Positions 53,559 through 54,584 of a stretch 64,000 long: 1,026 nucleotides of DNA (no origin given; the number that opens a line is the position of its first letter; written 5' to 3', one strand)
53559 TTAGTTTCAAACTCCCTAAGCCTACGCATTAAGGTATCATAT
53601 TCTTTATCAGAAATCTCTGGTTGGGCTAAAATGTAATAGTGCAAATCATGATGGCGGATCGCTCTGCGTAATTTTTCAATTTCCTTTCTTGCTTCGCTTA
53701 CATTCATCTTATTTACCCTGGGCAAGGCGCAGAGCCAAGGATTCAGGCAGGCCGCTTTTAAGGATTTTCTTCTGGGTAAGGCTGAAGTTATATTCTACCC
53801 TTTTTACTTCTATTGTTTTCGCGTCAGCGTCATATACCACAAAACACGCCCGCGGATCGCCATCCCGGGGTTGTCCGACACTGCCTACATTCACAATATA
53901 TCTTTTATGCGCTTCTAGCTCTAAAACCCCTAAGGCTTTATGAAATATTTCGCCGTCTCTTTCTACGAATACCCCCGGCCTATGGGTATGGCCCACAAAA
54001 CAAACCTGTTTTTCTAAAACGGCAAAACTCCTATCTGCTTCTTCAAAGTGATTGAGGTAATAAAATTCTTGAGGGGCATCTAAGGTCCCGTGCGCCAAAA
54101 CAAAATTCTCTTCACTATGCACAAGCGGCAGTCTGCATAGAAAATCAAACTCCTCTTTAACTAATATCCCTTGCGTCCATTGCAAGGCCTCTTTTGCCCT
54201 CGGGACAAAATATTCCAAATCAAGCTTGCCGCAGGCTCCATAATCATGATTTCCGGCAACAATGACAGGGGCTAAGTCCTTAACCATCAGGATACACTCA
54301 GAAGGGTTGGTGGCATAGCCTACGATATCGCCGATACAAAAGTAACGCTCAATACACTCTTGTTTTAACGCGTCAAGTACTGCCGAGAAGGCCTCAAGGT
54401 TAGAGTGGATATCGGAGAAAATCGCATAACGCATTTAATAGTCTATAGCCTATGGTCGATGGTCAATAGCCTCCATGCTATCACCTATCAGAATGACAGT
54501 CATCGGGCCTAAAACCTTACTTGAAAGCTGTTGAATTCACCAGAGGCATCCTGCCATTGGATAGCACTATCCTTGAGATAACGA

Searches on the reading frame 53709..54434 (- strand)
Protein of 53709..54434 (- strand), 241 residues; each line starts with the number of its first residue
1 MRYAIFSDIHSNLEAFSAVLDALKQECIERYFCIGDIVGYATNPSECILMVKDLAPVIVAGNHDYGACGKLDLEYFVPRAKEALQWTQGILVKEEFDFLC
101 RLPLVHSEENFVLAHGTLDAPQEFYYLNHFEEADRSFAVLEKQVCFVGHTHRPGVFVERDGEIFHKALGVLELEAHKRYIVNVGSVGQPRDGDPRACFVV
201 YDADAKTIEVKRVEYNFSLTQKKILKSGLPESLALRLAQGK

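Call 9: search_protein_families(library=pfam, proteins=[window:53709-54434:-], max_evalue=0.01)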
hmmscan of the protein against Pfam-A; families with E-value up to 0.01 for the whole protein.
window:53709-54434:- (241 aa): 2 families
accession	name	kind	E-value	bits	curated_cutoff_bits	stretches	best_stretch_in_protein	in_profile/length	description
PF12850.12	Metallophos_2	-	1.8e-20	73.9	27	1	1-204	1-152/154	Calcineurin-like phosphoesterase superfamily domain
PF00149.33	Metallophos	-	1.7e-12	48.6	21.5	1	1-153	1-191/191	Calcineurin-like phosphoesterase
